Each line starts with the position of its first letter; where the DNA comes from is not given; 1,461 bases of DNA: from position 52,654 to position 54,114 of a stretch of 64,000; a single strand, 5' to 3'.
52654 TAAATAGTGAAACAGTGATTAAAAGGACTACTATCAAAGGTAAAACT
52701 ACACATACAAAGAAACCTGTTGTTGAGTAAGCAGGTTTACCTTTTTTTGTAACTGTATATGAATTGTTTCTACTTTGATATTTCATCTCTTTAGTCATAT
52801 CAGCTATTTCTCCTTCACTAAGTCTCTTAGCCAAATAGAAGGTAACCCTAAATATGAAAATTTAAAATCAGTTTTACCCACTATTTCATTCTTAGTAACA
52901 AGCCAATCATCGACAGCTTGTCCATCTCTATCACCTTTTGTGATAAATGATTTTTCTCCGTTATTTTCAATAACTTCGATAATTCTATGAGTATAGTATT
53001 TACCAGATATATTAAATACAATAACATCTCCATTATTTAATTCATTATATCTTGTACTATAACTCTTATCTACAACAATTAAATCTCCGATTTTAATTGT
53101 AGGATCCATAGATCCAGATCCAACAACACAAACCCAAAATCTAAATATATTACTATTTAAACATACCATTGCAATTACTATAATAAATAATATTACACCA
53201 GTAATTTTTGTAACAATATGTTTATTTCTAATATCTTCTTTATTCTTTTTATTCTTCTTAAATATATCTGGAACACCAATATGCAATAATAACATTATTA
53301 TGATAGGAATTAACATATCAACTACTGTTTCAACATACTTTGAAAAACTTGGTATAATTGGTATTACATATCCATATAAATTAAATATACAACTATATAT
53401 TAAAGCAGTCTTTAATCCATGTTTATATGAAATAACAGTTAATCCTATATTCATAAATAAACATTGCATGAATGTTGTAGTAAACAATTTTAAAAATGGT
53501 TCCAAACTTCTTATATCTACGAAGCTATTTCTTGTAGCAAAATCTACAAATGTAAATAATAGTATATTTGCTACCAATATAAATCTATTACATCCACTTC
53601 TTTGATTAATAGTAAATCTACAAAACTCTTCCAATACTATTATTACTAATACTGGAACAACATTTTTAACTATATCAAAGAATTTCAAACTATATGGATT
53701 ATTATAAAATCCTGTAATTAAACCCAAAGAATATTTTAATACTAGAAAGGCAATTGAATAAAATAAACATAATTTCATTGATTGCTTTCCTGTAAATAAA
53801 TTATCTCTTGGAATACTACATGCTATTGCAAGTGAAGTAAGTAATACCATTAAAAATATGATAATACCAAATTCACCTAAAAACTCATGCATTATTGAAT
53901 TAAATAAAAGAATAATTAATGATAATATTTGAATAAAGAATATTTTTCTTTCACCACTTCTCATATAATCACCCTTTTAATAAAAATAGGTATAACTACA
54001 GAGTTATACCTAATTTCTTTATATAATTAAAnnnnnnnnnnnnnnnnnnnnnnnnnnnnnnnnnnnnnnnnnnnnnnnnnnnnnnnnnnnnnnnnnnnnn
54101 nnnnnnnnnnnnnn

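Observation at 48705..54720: Candidate SipW-dependent surface-fibre/secretion locus: three cognate-signal proteins, a fusion peptidase and a wall hydrolase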

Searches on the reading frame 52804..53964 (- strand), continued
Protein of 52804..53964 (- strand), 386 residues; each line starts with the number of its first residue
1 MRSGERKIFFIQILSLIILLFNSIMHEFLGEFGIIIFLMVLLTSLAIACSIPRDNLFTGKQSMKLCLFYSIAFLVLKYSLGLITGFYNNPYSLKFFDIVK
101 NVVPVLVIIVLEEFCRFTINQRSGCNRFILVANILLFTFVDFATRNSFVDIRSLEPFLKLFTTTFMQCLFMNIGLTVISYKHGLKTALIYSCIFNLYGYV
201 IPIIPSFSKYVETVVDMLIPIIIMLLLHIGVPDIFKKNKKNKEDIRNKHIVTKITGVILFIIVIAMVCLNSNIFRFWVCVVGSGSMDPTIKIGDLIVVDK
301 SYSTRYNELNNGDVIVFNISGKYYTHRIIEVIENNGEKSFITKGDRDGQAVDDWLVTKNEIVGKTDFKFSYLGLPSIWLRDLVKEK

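Call 50: predict_structure(alignment_id=A1)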
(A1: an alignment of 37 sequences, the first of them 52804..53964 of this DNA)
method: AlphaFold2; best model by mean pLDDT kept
length: 386 residues; sequences in the alignment: 37
mean_pLDDT: 83.4   pTM: 0.70
mean pLDDT of the five models: 83.4, 83.2, 83.1, 82.3, 81.9
residues with pLDDT >= 90: 145; 70-90: 178; 50-70: 51; < 50: 12
segments of 3 or more residues with pLDDT < 50: 235-244
pLDDT, mean of each block of 10 residues (from residue 1): 85 95 79 94 94 75 90 85 72 86 94 96 87 96 74 78 88 93 92 90 77 84 85 51 53 70 66 73 88 88 90 92 92 88 90 89 90 71 56
secondary structure, 60 per line:
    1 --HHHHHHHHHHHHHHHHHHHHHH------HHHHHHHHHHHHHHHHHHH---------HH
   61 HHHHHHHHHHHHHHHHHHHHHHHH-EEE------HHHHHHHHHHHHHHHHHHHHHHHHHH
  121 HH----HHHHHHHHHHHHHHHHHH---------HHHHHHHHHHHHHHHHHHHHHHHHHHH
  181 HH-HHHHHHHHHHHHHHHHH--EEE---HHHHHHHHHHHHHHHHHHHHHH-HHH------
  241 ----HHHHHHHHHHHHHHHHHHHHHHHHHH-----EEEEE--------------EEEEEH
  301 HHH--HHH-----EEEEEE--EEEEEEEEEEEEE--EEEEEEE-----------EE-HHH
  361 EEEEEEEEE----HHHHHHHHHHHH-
elements in order: H3-24 H31-49 H59-84 E86-88 H95-122 H127-144 H154-182 H184-200 E203-205 H209-230 H245-270 E276-280 E295-299 H300-303 E314-319 E322-334 E337-343 E361-369 H374-385

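Call 62: find_encoding_contigs(protein=P0006, flank=8000, max_places=1)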
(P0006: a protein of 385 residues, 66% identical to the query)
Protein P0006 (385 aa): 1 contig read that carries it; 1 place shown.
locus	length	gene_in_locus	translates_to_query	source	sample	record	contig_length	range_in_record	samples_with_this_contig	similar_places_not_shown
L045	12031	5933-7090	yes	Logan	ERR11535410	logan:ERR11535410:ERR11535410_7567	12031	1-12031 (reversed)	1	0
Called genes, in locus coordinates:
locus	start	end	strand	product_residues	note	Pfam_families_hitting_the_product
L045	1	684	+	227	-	?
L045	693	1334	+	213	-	PF01027:Bax1-I, PF12811:BaxI_1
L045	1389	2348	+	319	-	PF01515:PTA_PTB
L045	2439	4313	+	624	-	-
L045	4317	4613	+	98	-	-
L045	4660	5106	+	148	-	-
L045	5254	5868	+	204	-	-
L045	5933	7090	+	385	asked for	PF10502:Peptidase_S26, PF00717:Peptidase_S24 (faint)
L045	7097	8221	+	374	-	PF17231:DUF5305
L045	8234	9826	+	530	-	-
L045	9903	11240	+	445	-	-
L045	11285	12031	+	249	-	?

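Call 63: find_encoding_contigs(protein=P0004, flank=8000, max_places=1)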
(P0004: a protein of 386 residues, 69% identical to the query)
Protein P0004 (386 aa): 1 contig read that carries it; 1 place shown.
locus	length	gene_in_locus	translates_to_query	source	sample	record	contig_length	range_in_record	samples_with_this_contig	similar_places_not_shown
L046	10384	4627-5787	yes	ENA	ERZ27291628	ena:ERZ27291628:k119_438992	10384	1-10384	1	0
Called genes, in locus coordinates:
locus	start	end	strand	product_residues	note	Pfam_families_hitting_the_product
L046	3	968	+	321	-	?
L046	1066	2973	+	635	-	-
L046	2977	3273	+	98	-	-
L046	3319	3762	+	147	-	-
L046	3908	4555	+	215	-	-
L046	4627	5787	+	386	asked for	PF10502:Peptidase_S26, PF00717:Peptidase_S24 (weak)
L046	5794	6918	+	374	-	PF17231:DUF5305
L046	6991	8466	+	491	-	-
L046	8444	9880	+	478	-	-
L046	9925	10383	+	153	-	?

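Call 64: find_encoding_contigs(protein=P0007, flank=8000, max_places=1)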
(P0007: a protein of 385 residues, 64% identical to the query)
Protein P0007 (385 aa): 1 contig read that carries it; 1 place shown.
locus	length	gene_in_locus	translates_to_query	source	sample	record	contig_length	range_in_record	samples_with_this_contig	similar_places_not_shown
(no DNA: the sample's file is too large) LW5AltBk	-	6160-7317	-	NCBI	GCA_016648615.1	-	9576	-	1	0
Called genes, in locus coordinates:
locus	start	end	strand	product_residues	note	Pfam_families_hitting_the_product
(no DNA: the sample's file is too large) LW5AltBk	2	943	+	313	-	?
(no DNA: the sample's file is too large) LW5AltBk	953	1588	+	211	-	PF01027:Bax1-I, PF12811:BaxI_1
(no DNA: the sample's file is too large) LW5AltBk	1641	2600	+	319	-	PF01515:PTA_PTB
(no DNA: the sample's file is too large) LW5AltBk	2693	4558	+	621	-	-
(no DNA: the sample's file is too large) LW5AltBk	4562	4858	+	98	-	-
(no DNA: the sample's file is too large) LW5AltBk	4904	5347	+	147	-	-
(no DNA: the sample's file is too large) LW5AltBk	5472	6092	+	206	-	-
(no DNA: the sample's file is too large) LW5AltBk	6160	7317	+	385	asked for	PF10502:Peptidase_S26, PF00717:Peptidase_S24 (weak)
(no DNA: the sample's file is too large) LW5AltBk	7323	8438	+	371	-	PF17231:DUF5305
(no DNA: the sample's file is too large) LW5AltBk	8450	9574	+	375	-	?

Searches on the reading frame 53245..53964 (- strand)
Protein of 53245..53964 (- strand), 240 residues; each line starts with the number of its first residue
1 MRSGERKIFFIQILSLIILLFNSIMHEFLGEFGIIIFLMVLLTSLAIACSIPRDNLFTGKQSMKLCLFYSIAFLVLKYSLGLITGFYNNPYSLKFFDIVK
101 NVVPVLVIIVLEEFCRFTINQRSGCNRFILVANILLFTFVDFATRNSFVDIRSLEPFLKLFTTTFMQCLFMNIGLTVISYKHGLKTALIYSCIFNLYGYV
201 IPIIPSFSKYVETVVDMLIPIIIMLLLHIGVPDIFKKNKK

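Call 71: search_solved_structures(query=A7, max_evalue=10, show_alignments=3)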
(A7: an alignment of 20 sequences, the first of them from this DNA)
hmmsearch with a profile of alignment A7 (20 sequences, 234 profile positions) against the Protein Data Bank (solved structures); distinct sequences matched with E-value up to 10: 1.
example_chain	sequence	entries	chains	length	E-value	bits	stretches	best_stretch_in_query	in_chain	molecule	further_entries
6hum_B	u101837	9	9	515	0.066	15.9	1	14-87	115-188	NAD(P)H-quinone oxidoreductase subunit 2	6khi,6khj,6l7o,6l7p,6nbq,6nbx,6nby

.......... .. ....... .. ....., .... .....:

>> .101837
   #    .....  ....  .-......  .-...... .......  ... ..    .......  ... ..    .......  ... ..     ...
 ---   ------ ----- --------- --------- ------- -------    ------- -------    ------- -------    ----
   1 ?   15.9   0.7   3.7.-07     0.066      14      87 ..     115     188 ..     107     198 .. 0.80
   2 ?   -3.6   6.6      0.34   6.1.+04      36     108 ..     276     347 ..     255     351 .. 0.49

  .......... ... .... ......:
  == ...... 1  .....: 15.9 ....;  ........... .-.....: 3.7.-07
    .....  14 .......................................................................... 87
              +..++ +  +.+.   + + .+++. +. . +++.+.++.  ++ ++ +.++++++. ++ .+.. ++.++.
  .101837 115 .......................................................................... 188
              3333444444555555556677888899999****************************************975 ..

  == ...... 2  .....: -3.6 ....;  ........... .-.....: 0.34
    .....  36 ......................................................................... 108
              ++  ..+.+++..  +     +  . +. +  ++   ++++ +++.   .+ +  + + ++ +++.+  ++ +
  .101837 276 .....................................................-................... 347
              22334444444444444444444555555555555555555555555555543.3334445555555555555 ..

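Call 72: search_protein_families(library=pfam, alignment_id=A7, max_evalue=1)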
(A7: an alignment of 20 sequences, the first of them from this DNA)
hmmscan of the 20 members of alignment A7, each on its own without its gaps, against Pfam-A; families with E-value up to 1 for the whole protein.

A. member 1, seq(240 aa): 2 families
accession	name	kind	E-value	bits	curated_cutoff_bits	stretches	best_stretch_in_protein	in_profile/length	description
PF15875.10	DUF4731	-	0.0068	17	27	1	47-87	31-71/75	Domain of unknown function (DUF4731)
PF24924.1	DUF7745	-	0.18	11.3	26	1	123-206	130-209/341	Domain of unknown function (DUF7745)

B. families by the number of members that match (of 20 scanned): 8 families
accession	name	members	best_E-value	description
PF15875.10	DUF4731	2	0.0068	Domain of unknown function (DUF4731)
PF04341.17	DUF485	1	0.0097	Protein of unknown function, DUF485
PF24661.1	DUF7649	1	0.036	Domain of unknown function (DUF7649)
PF02939.21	UcrQ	1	0.046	UcrQ family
PF13239.11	2TM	1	0.047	2TM domain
PF14004.11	DUF4227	1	0.12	Protein of unknown function (DUF4227)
PF24924.1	DUF7745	1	0.18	Domain of unknown function (DUF7745)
PF00858.29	ASC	1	0.18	Amiloride-sensitive sodium channel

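Call 84: search_protein_representatives(alignment_id=A7)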
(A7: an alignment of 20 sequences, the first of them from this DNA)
Query: 20 sequences, 234 profile positions. Proteins with E-value up to 0.001 (for the whole library): 1750; up to 1e-10: 1403; up to 1e-30: 485. The best 150 are listed.
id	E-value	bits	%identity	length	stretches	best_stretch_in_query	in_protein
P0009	1.7e-64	233.9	-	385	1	1-230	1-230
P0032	6.1e-64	232.1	-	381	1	1-234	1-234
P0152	1.2e-59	218.1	-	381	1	1-233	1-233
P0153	8.7e-59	215.2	-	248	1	1-232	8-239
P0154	5.6e-58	212.6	-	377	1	1-233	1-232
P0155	2.3e-56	207.3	-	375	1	1-234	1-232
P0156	1.2e-55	204.9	-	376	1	1-233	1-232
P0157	1.7e-55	204.5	-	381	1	5-231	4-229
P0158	5.3e-54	199.5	-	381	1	1-233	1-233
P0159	3.0e-53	197.1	-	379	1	1-232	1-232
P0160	3.0e-52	193.8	-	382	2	1-227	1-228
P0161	7.8e-52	192.5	-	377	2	1-232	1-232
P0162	1.2e-51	191.9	-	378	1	1-231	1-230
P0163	1.9e-51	191.2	-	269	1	1-232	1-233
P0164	4.4e-51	190.0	-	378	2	2-231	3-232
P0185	3.0e-48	180.7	-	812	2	1-233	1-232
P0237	8.0e-44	166.2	-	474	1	6-231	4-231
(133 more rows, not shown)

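Call 85: search_protein_families(library=pfam, proteins=[P0185, P0237], max_evalue=0.01)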
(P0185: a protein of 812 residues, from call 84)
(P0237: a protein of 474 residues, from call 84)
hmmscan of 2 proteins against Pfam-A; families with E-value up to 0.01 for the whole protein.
P0185 (812 aa): 3 families
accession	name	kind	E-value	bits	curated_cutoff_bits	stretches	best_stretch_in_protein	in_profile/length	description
PF00149.33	Metallophos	-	3.6e-08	34.5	21.5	1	360-576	3-190/191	Calcineurin-like phosphoesterase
PF02872.23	5_nucleotid_C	-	3.4e-06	27.7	23.6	1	705-740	48-83/158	5'-nucleotidase, C-terminal domain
PF10502.14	Peptidase_S26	-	0.0088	16.4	22.9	0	252-297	5-49/168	Signal peptidase, peptidase S26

P0237 (474 aa): 1 family
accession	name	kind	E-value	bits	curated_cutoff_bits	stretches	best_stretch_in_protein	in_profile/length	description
PF00404.24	Dockerin_1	-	3.2e-09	37.3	22.9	1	415-466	1-53/57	Dockerin type I domain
